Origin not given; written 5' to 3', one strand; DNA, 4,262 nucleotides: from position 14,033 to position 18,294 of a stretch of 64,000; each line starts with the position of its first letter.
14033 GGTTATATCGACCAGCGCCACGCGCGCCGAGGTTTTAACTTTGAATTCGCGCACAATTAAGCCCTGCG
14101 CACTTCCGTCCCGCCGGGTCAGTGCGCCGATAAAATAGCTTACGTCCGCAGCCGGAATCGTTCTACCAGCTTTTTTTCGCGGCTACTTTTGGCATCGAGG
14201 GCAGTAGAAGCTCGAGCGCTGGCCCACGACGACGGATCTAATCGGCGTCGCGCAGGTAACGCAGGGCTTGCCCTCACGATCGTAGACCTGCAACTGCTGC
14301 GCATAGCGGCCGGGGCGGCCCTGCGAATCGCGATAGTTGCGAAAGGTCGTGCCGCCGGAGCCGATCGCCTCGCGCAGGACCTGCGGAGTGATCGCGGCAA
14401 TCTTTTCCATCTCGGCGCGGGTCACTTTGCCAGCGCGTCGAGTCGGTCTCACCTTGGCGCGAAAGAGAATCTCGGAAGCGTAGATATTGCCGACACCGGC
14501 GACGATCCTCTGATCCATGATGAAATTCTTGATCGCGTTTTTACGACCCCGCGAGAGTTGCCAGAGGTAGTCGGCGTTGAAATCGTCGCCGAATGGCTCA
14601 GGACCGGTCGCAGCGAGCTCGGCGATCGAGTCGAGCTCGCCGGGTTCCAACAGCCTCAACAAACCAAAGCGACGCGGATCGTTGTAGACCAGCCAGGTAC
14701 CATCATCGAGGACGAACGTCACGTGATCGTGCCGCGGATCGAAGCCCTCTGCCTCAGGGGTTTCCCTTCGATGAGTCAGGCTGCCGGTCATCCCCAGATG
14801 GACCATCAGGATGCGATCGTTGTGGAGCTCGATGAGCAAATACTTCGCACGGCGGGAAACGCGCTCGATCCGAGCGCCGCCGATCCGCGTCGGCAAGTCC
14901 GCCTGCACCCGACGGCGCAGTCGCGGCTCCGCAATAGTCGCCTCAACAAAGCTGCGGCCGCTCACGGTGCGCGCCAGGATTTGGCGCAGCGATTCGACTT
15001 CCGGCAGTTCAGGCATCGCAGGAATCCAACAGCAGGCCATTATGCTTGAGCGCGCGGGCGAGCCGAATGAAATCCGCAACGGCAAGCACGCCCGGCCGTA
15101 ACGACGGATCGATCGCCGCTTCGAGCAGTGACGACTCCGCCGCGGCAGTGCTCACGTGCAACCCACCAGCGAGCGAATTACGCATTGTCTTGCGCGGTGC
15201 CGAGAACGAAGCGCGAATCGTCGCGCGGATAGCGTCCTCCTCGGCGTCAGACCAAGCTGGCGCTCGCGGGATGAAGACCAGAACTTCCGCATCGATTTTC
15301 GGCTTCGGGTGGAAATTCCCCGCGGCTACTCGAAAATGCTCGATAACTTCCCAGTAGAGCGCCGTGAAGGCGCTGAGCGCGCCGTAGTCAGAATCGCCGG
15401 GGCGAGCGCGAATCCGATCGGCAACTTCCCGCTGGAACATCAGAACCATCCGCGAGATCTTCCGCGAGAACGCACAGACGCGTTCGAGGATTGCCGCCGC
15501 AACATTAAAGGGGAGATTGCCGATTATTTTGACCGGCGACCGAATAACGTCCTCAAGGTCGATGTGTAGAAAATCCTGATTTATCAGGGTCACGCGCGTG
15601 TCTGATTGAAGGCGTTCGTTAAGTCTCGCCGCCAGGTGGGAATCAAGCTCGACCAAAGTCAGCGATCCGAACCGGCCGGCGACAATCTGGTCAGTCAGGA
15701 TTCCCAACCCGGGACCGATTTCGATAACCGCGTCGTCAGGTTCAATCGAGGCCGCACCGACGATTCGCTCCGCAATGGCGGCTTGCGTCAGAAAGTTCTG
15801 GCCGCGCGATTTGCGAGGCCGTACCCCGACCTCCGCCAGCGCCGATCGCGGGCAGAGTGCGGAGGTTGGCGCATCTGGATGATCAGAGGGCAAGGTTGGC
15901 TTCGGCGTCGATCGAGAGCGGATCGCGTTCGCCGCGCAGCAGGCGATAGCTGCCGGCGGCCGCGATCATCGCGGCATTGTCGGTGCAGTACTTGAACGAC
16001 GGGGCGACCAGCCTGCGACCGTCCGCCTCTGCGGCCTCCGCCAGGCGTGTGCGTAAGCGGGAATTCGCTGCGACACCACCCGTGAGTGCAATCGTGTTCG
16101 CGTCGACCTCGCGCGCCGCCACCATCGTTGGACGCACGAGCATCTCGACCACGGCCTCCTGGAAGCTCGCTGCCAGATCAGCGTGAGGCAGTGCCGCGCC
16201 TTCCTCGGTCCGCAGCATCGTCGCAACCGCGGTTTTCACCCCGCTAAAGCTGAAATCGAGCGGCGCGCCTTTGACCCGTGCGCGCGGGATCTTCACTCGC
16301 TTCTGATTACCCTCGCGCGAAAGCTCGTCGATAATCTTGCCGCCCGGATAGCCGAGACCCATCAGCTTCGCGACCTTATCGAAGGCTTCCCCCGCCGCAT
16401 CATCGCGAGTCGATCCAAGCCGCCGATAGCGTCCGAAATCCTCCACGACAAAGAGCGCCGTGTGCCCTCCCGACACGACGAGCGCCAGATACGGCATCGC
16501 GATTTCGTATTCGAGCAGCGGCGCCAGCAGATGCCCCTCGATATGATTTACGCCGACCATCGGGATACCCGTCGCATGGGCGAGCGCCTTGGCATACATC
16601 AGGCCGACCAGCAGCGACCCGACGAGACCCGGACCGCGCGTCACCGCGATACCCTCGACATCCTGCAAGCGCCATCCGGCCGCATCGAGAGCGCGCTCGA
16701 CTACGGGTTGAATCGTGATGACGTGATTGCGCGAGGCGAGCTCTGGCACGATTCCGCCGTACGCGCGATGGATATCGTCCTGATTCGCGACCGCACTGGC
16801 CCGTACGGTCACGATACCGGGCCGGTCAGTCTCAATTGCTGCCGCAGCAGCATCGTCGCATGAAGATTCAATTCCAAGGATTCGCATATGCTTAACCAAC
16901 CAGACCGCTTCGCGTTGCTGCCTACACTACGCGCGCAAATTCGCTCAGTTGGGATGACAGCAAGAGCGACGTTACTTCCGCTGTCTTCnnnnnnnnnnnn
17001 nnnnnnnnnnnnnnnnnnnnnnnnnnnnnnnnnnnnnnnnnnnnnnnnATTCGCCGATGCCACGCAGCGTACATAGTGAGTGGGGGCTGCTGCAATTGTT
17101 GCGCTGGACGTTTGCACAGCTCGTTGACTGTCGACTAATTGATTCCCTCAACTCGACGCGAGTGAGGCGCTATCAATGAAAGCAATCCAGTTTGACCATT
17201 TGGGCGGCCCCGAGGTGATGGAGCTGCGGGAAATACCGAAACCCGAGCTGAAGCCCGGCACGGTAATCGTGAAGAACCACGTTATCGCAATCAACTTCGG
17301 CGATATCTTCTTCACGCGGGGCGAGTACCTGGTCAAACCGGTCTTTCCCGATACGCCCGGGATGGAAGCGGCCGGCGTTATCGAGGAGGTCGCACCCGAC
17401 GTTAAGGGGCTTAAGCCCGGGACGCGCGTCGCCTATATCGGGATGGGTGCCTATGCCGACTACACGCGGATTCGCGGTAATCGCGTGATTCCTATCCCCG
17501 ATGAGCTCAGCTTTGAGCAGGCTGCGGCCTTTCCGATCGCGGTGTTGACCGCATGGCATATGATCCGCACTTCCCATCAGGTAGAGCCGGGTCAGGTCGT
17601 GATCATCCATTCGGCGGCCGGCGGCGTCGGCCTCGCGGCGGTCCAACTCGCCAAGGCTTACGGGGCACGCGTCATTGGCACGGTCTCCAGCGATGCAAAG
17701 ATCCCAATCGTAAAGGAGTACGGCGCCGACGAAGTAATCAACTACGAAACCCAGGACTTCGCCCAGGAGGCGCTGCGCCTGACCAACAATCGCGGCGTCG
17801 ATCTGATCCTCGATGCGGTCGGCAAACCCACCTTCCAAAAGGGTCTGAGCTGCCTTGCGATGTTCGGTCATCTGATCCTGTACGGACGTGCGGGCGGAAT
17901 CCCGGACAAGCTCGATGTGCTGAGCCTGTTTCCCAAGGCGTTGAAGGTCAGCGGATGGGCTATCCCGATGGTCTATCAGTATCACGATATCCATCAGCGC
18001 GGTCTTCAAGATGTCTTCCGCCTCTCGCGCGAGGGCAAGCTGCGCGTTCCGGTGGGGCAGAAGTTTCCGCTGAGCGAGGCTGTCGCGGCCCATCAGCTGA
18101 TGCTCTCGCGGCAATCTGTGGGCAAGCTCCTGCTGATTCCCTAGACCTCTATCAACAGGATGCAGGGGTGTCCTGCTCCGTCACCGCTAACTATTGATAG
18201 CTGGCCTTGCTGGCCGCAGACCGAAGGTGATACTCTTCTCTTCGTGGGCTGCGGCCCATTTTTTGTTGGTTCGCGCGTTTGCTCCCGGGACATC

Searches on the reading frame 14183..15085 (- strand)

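Call 13: search_protein_families(library=pfam, proteins=[window:14183-15085:-], max_evalue=0.00001)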
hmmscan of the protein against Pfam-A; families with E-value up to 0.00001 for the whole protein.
window:14183-15085:- (300 aa): 3 families
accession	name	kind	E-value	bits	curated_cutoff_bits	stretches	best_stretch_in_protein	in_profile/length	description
PF01149.29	Fapy_DNA_glyco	-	1.1e-32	113.5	25.5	1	24-141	1-115/117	Formamidopyrimidine-DNA glycosylase N-terminal domain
PF06831.19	H2TH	-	9.4e-26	90.1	34.7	1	161-249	2-90/93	Formamidopyrimidine-DNA glycosylase H2TH domain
PF06827.20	zf-FPG_IleRS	-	1e-10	41.7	21.3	1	272-300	1-29/30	Zinc finger found in FPG and IleRS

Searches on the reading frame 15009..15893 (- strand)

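Call 14: search_protein_families(library=pfam, proteins=[window:15009-15893:-], max_evalue=0.00001)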
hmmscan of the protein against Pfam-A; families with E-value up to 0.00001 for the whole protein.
window:15009-15893:- (294 aa): 1 family
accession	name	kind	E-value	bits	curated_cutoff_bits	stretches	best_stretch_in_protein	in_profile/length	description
PF00398.26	RrnaAD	-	1e-48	166.2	24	1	27-250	5-232/263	Ribosomal RNA adenine dimethylase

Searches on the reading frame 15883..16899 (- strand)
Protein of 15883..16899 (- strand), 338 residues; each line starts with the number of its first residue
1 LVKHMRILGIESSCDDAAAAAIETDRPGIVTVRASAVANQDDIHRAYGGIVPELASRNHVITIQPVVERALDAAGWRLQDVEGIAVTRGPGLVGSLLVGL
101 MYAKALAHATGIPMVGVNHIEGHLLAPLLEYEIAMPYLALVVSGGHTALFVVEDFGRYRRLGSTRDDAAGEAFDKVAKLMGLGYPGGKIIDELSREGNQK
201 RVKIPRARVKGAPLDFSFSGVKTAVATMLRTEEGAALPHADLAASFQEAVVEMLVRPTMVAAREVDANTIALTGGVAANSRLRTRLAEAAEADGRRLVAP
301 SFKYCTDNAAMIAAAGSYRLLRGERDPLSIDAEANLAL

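Call 14: search_protein_families(library=pfam, proteins=[window:15883-16899:-], max_evalue=0.00001)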
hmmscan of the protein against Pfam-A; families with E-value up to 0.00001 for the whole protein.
window:15883-16899:- (338 aa): 3 families
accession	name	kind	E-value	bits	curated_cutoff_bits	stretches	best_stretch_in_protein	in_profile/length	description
PF00814.31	TsaD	-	6.7e-95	318.2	24.8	1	32-313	2-263/264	tRNA N6-adenosine threonylcarbamoyltransferase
PF22521.2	HypF_C_2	-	2.9e-08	34.2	27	1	226-301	154-228/241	Carbamoyltransferase, Kae1-like Domain, second subdomain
PF02543.21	Carbam_trans_N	-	3.4e-06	27.1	24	0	143-289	186-323/346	Carbamoyltransferase N-terminus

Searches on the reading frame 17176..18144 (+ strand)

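Call 14: search_protein_families(library=pfam, proteins=[window:17176-18144:+], max_evalue=0.00001)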
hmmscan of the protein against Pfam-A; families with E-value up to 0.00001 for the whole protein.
window:17176-18144:+ (322 aa): 3 families
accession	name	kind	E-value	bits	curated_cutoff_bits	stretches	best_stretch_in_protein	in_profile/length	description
PF00107.32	ADH_zinc_N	-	3.3e-30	105.1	31.8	1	150-265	1-116/129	Zinc-binding dehydrogenase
PF13602.12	ADH_zinc_N_2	-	2.8e-25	90.2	27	1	183-320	2-134/134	Zinc-binding dehydrogenase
PF08240.17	ADH_N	-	1.8e-14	54.3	23.5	1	26-109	1-104/104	Alcohol dehydrogenase GroES-like domain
